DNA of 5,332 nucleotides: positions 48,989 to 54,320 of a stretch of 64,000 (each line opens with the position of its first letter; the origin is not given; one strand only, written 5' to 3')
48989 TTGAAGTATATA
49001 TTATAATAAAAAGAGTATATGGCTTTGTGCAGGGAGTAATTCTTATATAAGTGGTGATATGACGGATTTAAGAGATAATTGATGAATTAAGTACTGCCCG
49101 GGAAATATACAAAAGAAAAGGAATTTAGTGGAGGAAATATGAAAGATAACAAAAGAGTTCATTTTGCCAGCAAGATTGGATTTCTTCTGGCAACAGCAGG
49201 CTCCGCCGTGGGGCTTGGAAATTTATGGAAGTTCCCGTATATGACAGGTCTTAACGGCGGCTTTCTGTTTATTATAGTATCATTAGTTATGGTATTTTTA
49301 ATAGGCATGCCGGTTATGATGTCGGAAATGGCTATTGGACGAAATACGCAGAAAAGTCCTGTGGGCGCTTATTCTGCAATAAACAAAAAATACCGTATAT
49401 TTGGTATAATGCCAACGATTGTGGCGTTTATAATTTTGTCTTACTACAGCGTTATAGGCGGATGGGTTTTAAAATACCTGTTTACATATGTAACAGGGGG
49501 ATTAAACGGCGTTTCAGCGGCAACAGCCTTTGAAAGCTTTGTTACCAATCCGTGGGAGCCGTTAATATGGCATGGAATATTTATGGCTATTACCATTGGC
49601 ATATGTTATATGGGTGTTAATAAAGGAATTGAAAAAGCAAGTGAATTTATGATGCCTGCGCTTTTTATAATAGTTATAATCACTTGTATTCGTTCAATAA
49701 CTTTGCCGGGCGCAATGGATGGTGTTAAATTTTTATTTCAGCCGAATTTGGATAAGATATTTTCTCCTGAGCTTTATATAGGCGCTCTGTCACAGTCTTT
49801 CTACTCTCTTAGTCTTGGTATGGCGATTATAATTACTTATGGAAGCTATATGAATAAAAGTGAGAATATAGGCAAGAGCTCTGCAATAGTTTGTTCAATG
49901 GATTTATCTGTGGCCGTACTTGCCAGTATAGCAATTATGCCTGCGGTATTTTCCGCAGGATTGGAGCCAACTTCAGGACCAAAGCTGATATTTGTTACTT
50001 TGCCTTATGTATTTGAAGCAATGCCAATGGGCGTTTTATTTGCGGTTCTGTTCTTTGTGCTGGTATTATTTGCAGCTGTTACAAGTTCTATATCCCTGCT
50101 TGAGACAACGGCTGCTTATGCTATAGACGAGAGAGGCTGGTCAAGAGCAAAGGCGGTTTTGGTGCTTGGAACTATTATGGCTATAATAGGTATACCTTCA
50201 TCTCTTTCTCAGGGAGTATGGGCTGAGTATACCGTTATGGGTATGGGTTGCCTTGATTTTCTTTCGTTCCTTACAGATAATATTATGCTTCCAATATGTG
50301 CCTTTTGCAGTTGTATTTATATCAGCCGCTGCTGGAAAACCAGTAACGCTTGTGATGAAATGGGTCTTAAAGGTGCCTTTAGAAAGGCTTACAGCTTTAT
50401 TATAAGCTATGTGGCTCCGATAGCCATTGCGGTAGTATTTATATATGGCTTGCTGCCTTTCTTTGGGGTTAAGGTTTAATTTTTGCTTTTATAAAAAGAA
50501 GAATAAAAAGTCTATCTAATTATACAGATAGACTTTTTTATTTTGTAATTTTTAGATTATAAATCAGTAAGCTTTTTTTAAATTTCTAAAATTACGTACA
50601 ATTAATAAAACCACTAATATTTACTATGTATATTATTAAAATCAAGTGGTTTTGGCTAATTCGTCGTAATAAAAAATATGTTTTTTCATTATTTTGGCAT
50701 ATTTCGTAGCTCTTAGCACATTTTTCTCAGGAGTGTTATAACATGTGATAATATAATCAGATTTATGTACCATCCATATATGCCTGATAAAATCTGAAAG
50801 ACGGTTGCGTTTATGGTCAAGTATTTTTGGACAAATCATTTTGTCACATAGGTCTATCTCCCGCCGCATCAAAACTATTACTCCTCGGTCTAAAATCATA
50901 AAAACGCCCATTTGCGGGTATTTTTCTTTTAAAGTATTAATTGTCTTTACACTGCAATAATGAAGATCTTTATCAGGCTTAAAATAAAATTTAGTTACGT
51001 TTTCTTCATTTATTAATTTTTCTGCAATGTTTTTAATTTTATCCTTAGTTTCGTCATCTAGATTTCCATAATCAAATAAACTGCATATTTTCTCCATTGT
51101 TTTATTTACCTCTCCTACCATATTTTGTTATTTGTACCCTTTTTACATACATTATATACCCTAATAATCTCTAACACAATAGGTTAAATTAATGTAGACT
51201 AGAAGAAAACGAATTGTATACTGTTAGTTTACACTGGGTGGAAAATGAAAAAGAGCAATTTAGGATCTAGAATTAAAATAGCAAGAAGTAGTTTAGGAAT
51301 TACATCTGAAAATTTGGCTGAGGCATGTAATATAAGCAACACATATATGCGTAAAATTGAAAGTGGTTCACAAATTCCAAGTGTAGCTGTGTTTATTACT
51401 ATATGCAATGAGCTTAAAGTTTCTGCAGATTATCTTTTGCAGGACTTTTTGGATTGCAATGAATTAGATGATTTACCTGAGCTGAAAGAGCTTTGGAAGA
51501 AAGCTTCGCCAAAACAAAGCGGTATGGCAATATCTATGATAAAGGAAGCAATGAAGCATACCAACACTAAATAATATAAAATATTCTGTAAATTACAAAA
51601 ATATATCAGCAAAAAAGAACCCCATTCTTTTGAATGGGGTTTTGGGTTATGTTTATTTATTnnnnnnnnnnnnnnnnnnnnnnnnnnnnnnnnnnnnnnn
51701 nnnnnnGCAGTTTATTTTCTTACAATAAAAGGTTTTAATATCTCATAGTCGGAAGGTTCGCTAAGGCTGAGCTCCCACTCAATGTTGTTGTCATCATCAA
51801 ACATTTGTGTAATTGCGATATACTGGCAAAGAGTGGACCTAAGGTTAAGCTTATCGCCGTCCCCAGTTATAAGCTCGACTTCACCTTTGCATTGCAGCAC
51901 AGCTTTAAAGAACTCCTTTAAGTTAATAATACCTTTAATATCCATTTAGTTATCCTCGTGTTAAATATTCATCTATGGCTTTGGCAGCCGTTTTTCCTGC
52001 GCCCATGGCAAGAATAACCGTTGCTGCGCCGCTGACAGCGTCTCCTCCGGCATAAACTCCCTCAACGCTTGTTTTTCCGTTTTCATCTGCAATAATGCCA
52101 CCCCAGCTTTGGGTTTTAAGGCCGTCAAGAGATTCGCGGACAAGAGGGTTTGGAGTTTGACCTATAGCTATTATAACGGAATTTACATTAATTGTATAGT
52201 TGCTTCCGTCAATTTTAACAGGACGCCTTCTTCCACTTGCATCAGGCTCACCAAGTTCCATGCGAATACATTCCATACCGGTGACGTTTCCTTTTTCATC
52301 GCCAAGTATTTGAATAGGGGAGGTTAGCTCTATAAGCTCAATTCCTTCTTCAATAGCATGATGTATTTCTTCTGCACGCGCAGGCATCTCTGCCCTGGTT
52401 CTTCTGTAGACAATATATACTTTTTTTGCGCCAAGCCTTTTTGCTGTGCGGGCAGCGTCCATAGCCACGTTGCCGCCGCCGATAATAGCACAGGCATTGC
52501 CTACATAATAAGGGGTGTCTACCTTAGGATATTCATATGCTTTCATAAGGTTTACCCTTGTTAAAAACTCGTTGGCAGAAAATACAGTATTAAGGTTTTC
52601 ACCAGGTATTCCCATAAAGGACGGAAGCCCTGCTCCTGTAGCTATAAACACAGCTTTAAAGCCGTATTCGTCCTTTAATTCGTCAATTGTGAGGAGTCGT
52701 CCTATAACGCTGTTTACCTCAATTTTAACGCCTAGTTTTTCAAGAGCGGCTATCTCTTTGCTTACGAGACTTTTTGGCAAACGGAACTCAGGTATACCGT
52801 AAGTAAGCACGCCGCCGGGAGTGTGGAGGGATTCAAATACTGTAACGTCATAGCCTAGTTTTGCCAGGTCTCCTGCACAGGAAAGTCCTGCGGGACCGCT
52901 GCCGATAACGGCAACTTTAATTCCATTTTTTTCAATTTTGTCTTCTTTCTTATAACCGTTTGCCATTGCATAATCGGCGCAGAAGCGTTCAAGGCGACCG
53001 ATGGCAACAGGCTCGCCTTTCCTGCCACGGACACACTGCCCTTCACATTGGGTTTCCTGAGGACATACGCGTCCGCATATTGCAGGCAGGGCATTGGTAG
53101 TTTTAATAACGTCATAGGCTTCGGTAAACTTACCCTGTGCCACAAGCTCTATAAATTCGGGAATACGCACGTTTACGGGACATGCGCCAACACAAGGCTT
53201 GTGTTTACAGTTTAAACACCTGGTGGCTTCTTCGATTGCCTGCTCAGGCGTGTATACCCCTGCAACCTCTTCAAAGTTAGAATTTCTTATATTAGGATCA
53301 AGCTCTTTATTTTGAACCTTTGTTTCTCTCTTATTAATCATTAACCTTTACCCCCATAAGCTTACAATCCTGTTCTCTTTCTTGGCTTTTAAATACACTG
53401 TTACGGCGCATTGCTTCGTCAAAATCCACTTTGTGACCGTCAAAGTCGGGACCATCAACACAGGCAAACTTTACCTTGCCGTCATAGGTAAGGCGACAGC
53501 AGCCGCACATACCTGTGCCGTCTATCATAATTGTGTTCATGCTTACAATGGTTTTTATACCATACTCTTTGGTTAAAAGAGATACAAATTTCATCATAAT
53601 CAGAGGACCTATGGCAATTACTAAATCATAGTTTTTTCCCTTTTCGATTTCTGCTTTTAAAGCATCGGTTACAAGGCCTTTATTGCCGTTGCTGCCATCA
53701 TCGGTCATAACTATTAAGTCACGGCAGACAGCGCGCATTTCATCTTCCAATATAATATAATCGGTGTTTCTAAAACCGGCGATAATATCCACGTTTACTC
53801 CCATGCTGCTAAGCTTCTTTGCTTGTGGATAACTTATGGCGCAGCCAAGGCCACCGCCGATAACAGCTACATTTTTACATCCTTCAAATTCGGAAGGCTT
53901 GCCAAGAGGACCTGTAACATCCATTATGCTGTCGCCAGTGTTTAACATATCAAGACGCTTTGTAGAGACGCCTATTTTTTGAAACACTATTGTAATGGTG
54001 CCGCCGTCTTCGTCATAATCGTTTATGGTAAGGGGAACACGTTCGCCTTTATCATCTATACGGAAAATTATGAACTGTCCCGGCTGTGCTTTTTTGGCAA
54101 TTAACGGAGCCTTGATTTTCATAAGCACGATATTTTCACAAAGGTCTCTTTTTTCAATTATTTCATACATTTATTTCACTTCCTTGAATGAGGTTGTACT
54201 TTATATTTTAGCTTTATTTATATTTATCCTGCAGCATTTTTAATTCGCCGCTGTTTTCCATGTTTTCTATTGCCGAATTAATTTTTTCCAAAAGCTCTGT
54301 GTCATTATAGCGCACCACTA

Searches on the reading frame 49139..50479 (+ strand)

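Call 38: search_protein_families(library=pfam, proteins=[window:49139-50479:+], max_evalue=0.00001)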
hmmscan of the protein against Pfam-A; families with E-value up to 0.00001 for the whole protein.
window:49139-50479:+ (446 aa): 1 family
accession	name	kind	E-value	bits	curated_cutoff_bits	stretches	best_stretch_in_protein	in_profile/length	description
PF00209.24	SNF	-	9.7e-62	209.8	27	2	149-439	184-482/524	Sodium:neurotransmitter symporter family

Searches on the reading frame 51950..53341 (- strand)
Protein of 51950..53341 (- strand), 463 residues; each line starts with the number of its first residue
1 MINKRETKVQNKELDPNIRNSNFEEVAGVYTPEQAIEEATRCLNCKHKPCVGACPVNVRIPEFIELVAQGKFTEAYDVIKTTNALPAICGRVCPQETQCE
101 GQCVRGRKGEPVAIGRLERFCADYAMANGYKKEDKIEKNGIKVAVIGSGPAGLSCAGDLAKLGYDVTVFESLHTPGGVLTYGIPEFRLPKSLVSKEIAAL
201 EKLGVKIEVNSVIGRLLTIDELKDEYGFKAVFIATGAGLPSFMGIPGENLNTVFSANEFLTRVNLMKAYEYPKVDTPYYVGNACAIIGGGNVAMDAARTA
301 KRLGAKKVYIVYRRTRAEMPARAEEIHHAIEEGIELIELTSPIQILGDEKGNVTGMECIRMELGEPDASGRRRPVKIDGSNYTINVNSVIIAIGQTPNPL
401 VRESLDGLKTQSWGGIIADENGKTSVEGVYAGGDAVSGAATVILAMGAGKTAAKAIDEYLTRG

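Call 39: search_protein_families(library=pfam, proteins=[window:51950-53341:-], max_evalue=0.00001)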
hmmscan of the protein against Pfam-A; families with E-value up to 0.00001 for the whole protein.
window:51950-53341:- (463 aa): 8 families
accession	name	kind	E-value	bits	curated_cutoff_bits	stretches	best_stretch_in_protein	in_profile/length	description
PF14691.11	Fer4_20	-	2.4e-44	150.2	25.8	1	19-129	1-112/113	Dihydroprymidine dehydrogenase domain II, 4Fe-4S cluster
PF07992.20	Pyr_redox_2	-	4.9e-40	138.2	26.1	1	142-449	2-291/291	Pyridine nucleotide-disulphide oxidoreductase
PF00070.33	Pyr_redox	-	2.6e-15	57.1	22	1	285-356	3-77/82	Pyridine nucleotide-disulphide oxidoreductase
PF13738.12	Pyr_redox_3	-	1.7e-12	47.7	30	1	216-431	113-303/305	Pyridine nucleotide-disulphide oxidoreductase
PF13450.12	NAD_binding_8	-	8.9e-09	35.9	21.9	1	145-179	1-35/68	NAD(P)-binding Rossmann-like domain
PF01266.30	DAO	-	4.4e-07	30.2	27.9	0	142-176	1-35/353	FAD dependent oxidoreductase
PF01262.27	AlaDh_PNT_C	-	2.4e-06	27.6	23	0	283-314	30-60/214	Alanine dehydrogenase/PNT, C-terminal domain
PF12831.13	FAD_oxidored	-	2.5e-06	27.5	27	0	143-183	2-42/416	FAD dependent oxidoreductase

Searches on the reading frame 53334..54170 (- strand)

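Call 39: search_protein_families(library=pfam, proteins=[window:53334-54170:-], max_evalue=0.00001)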
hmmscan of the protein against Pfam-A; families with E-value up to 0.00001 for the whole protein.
window:53334-54170:- (278 aa): 1 family
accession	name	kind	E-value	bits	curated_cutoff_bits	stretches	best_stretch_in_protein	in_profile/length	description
PF10418.14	DHODB_Fe-S_bind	-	1.6e-11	44.2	23.9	1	212-249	1-41/41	Iron-sulfur cluster binding domain of dihydroorotate dehydrogenase B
